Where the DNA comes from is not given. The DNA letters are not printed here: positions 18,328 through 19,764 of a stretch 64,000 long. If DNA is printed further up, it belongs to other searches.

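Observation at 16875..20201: LysR regulator divergent from a tight three-gene operon: two paralogous coiled-coil/C-H-C-C zinc-ribbon proteins plus a Nudix hydrolase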

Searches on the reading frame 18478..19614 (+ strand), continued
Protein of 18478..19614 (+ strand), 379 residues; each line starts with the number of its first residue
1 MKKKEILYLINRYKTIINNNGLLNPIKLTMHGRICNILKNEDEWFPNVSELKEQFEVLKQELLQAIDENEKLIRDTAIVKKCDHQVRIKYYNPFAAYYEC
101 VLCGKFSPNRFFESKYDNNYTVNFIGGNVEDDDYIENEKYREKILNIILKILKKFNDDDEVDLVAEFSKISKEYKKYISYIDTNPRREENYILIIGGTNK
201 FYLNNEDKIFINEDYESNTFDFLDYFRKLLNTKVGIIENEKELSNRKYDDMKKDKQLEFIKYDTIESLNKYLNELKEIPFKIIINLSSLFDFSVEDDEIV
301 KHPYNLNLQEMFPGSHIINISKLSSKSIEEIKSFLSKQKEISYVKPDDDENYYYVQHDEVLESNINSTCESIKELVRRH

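Call 45: search_solved_structures(query=L009:7097-7861:+, max_evalue=0.001, show_alignments=5)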
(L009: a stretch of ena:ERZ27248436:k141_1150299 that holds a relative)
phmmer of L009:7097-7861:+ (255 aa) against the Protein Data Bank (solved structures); distinct sequences matched with E-value up to 0.001: 3.
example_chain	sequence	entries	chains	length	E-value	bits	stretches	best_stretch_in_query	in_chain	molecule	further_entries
2gk4_A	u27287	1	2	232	4.5e-26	95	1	4-236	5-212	conserved hypothetical protein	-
5int_A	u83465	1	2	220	3.4e-09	39.8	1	3-109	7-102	Phosphopantothenate--cysteine ligase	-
1u7u_A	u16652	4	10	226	5.8e-06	29.2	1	4-50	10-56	Coenzyme A biosynthesis bifunctional protein coaBC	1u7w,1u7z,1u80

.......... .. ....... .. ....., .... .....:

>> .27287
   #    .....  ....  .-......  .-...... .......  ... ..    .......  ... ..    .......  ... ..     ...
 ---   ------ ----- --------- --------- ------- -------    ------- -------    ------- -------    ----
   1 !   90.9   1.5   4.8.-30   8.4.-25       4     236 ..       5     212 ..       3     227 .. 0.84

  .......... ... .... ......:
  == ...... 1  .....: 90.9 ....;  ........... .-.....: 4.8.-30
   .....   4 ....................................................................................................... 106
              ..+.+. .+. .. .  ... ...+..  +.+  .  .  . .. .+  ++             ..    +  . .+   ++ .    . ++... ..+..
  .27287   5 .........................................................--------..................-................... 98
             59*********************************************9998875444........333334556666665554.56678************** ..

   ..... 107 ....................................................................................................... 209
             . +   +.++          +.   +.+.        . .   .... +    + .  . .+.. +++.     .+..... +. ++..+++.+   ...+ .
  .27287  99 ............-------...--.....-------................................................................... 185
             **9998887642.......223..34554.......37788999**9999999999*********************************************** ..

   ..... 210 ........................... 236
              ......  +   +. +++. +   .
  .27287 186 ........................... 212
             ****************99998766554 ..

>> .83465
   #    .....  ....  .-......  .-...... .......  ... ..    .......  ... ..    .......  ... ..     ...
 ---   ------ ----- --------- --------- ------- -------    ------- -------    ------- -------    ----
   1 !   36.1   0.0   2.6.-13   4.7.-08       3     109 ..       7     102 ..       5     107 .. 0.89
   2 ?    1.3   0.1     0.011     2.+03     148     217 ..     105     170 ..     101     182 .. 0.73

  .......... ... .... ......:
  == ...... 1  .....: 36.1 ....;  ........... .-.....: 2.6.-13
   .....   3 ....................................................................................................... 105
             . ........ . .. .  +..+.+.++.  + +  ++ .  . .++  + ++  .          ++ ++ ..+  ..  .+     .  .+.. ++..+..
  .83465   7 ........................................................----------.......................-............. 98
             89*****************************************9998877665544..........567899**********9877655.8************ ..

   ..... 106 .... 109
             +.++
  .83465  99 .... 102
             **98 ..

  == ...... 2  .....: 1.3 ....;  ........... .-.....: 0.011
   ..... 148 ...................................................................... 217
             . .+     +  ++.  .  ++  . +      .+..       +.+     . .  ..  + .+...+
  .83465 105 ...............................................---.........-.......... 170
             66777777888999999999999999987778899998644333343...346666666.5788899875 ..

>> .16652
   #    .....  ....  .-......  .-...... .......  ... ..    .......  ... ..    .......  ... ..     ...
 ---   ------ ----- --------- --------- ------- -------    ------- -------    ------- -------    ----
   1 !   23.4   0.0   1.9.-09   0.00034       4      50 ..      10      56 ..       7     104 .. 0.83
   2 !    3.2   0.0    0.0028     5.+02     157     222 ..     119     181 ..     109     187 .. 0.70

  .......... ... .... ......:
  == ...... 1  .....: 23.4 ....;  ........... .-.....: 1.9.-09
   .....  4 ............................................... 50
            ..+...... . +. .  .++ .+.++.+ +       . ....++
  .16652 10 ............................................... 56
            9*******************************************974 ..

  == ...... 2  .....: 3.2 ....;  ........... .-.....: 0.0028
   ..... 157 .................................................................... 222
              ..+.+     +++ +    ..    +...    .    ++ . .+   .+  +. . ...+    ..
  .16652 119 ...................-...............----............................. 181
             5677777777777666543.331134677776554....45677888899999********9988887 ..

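Call 51: search_protein_representatives(alignment_id=A1)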
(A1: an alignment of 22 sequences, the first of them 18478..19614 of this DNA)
Query: 22 sequences, 374 profile positions. Proteins with E-value up to 0.001 (for the whole library): 139; up to 1e-10: 114; up to 1e-30: 70. The best 139 are listed.
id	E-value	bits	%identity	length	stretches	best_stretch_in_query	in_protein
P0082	1.8e-148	510.9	-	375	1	1-374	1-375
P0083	2.0e-125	435.0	-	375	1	1-374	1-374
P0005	1.5e-123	428.9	-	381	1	1-374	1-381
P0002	4.8e-123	427.2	-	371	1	1-374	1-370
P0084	5.7e-123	427.0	-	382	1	1-373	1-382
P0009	2.2e-119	415.1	-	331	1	1-334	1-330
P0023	1.8e-112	392.4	-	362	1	1-373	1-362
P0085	1.7e-111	389.2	-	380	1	1-374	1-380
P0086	4.5e-108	377.9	-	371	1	1-374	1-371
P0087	5.5e-106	371.1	-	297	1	83-373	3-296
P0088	1.5e-102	359.7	-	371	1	1-374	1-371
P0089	3.5e-100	352.0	-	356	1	1-336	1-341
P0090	1.2e-99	350.2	-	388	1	1-374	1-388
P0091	1.3e-94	333.7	-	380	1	1-374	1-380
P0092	5.5e-94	331.6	-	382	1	1-373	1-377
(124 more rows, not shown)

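Call 64: search_protein_families(library=pfam, proteins=[L008:4285-5397:+, L019:2139-3239:+, L008:7177-7932:+, L024:8926-9510:+, L024:6769-7194:-, L014:9391-9741:+, L019:1462-2109:+, L019:974-1438:+, L008:7939-8481:+, L004:7222-8109:+], max_evalue=0.01)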
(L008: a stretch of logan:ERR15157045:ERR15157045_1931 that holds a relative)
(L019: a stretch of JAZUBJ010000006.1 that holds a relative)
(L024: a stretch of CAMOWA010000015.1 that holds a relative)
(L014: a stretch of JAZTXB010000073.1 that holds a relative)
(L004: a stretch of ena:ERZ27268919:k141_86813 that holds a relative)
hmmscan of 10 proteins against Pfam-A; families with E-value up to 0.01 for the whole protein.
L008:4285-5397:+ (371 aa): 0 families

L019:2139-3239:+ (367 aa): 0 families

L008:7177-7932:+ (252 aa): 1 family
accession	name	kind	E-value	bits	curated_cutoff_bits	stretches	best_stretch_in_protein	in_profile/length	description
PF04055.27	Radical_SAM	-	3.2e-06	27.9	29.5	1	16-178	1-158/166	Radical SAM superfamily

L024:8926-9510:+ (195 aa): 1 family
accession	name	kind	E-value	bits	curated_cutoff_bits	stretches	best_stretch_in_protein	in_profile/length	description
PF03496.20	ADPrib_exo_Tox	-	2.6e-16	60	23.4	1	43-170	7-141/196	ADP-ribosyltransferase exoenzyme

L024:6769-7194:- (142 aa): 0 families

L014:9391-9741:+ (117 aa): 0 families

L019:1462-2109:+ (216 aa): 1 family
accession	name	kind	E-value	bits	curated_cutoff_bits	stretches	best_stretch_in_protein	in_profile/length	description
PF01725.21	Ham1p_like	-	1.6e-21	77.5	22.5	1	17-200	2-186/186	Ham1 family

L019:974-1438:+ (155 aa): 9 families
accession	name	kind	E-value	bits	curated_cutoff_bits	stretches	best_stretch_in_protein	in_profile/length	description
PF13280.12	WYL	-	2.8e-14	53.3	21.8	1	84-153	1-70/70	WYL domain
PF08279.18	HTH_11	-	2.8e-10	40.3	25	1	8-60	3-54/55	HTH domain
PF02082.26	Rrf2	-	8.6e-09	36.1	30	1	7-68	11-71/132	Iron-dependent Transcriptional regulator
PF00376.29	MerR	-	0.0004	20.6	28.2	1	21-39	1-19/38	MerR family regulatory protein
PF08220.18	HTH_DeoR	-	0.0013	18.9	21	1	9-47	4-42/57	DeoR-like helix-turn-helix domain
PF13411.12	MerR_1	-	0.0019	18.7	21.6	1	20-42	1-23/69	MerR HTH family regulatory protein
PF13412.12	HTH_24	-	0.0041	17.1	21.9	1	11-48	9-46/48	Winged helix-turn-helix DNA-binding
PF13730.12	HTH_36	-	0.0052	17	25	0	9-48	13-54/55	Helix-turn-helix domain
PF19187.6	HTH_PafC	-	0.0061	16.8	32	1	3-49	2-48/115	PafC helix-turn-helix domain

L008:7939-8481:+ (181 aa): 1 family
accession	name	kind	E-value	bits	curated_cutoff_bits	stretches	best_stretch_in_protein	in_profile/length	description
PF00300.27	His_Phos_1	-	1.3e-46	159.1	21.7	1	3-180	1-184/194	Histidine phosphatase superfamily (branch 1)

L004:7222-8109:+ (296 aa): 1 family
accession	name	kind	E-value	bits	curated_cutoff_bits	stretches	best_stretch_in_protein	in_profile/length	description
PF14249.11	Tocopherol_cycl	-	4.5e-18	65.9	26.6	2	105-285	135-324/335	Tocopherol cyclase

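Call 66: search_dna_similar(query=window:18478-19614:+, collection=phages, mode=protein, max_evalue=0.001)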
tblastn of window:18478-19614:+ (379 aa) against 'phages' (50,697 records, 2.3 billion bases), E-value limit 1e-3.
No match.

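Call 67: search_dna_similar(query=window:18478-19614:+, collection=plasmids, mode=protein, max_evalue=0.001)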
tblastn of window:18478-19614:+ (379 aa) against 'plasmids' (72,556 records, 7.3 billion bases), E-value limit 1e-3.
No match.

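Call 68: find_related_loci(query=A1, collection=viral_contigs, flank=8000)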
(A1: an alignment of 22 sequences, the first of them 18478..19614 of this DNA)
Query A1 (379 aa) in viral_contigs; peptide patterns used: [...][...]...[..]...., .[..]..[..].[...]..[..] (x = any residue, [..] = any of these).
580 stretches matched a pattern, but none encodes a relative of the query by tblastn (E <= 1e-3).

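Call 79: fold_search(model_id=the predicted structure, library=pdb)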
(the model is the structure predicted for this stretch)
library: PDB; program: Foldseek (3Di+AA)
matches with E <= 10: 1455; with E <= 0.001: 42
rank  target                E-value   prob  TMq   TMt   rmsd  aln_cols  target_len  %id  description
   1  6ai8_B                1.3e-07  1.00  0.39  0.47   5.1       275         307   10  Cab2 mutant-H337A (released 2019-03-20)
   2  6ai8_A                1.7e-07  1.00  0.38  0.46   5.7       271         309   11  Cab2 mutant-H337A (released 2019-03-20)
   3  6ai9_A                3.1e-07  1.00  0.39  0.47   5.7       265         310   11  Cab2 mutant-H337A complex with phosphopantothenate (released 2019-03-20)
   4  6ai9_B                3.6e-07  1.00  0.39  0.47   5.8       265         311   11  Cab2 mutant-H337A complex with phosphopantothenate (released 2019-03-20)
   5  2gk4_B                3.9e-07  1.00  0.40  0.66   4.5       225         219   11  The Crystal Structure of the DNA/Pantothenate Metabolism Flavoprotein from Streptococcus pneumoniae (released 2006-05-02)
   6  6aim_A                4.4e-07  1.00  0.38  0.45   5.9       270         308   11  Cab2 mutant H337A complex with phosphopantothenate-cysteine (released 2019-03-20)
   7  6aim_B                4.6e-07  1.00  0.37  0.45   5.8       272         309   12  Cab2 mutant H337A complex with phosphopantothenate-cysteine (released 2019-03-20)
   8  5int_B                1.1e-06  1.00  0.37  0.66   4.5       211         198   10  Crystal structure of the C-terminal Domain of Coenzyme A biosynthesis bifunctional protein CoaBC (released 2016-04-06)
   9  1p9o_B                1.2e-06  1.00  0.38  0.50   4.9       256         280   11  Crystal Structure of Phosphopantothenoylcysteine Synthetase (released 2003-09-02)
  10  7edz_A                1.2e-06  1.00  0.38  0.46   6.0       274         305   11  Crystal Structure of human PPCS in complex with P-HoPan and AMPPNP (released 2021-11-24)
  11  7edz_C                2.7e-06  1.00  0.38  0.46   6.0       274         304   11  Crystal Structure of human PPCS in complex with P-HoPan and AMPPNP (released 2021-11-24)
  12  5int_A                3.1e-06  1.00  0.37  0.65   5.0       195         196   13  Crystal structure of the C-terminal Domain of Coenzyme A biosynthesis bifunctional protein CoaBC (released 2016-04-06)
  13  7edz_B                3.5e-06  1.00  0.38  0.46   5.6       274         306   11  Crystal Structure of human PPCS in complex with P-HoPan and AMPPNP (released 2021-11-24)
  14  6aik_B                3.7e-06  1.00  0.39  0.47   5.2       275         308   10  Cab2 mutant H337A complex with phosphopantothenoyl-CMP (released 2019-03-20)
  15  1p9o_A                5.6e-06  1.00  0.36  0.48   5.5       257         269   10  Crystal Structure of Phosphopantothenoylcysteine Synthetase (released 2003-09-02)
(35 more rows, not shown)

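Call 88: search_protein_families(library=pfam, alignment_id=A6, max_evalue=1)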
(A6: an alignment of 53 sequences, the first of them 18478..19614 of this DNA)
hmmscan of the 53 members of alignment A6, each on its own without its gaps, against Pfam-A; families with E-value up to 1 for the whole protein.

A. member 1, window:18478-19614:+ (379 aa): 5 families
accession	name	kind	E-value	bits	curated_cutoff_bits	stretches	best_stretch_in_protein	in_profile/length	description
PF05062.17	RICH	-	0.014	16.1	23.2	1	138-179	12-53/82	RICH domain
PF07851.19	TMEM120A-B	-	0.048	13.4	29.8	1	135-217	39-123/324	TMEM120A/B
PF23267.1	ENOX1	-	0.2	12.2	27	0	231-273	29-70/110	ENOX1-like domain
PF23455.1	DUF7129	-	0.22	11.7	30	1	91-105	5-19/45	Domain of unknown function (DUF7129)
PF05746.21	DALR_1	-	0.47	11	22.3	1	30-77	4-52/117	DALR anticodon binding domain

B. families by the number of members that match (of 53 scanned): 73 families (the first 25 are shown)
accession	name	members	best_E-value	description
PF10303.14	DUF2408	2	0.011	Protein of unknown function (DUF2408)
PF01261.30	AP_endonuc_2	2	0.033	Xylose isomerase-like TIM barrel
PF23455.1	DUF7129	2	0.11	Domain of unknown function (DUF7129)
PF10589.14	NADH_4Fe-4S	2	0.13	NADH-ubiquinone oxidoreductase-F iron-sulfur binding region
PF19651.4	DUF6154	2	0.14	Family of unknown function (DUF6154)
PF25011.1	VSR_TRX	1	1.9e-05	Vacuolar sorting receptor thioredoxin-like domain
PF24543.1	Usp-48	1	0.00028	Usp-48 domain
PF22813.1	TcaA_2nd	1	0.0026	TcaA protein second domain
PF05659.16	RPW8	1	0.0028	Arabidopsis broad-spectrum mildew resistance protein RPW8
PF17002.10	DUF5089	1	0.0079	Domain of unknown function (DUF5089)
PF18210.6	Knl1_RWD_C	1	0.0088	Knl1 RWD C-terminal domain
PF16471.10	JIP_LZII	1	0.0093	JNK-interacting protein leucine zipper II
PF09108.16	Xol-1_N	1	0.01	Switch protein XOL-1, N-terminal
PF20807.2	VP5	1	0.011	Viral structural protein 5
PF21984.2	DnaD_N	1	0.013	DnaD N-terminal domain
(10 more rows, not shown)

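Call 92: find_related_loci(query=A1, collection=metagenome_contigs, flank=10000)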
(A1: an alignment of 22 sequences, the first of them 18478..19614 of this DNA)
Query A1 (379 aa) in metagenome_contigs; peptide patterns used: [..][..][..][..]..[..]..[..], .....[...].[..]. (x = any residue, [..] = any of these).
569 stretches matched a pattern; 19 encode a relative of the query (tblastn E <= 1e-3); 19 distinct loci.
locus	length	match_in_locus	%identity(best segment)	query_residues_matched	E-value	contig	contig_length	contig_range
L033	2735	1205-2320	46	1-378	5e-97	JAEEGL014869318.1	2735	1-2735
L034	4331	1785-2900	44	1-378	3e-91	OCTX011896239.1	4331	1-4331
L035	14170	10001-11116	44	1-378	1e-86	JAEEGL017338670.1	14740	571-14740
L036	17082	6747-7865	41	1-379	7e-82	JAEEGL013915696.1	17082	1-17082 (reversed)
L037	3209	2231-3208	44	1-330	6e-74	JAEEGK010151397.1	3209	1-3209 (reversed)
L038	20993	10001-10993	38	1-331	3e-58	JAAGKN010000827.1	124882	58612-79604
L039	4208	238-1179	39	1-322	3e-57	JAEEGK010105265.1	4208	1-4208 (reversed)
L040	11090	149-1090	39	1-322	4e-57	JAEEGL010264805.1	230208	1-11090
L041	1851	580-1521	39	1-322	3e-57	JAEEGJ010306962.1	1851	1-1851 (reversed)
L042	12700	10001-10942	39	1-322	1e-52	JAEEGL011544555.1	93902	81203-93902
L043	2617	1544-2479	38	1-320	7e-51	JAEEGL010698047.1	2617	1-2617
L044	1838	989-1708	44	1-243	2e-51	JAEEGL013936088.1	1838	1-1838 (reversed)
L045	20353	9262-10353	34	1-369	3e-46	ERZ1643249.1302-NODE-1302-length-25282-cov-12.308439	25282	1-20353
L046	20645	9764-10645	32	66-379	7e-35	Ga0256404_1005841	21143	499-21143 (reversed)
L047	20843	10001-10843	30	82-379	2e-34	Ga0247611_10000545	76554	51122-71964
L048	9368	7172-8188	30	1-354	3e-25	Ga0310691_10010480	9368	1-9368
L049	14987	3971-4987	30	1-354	3e-25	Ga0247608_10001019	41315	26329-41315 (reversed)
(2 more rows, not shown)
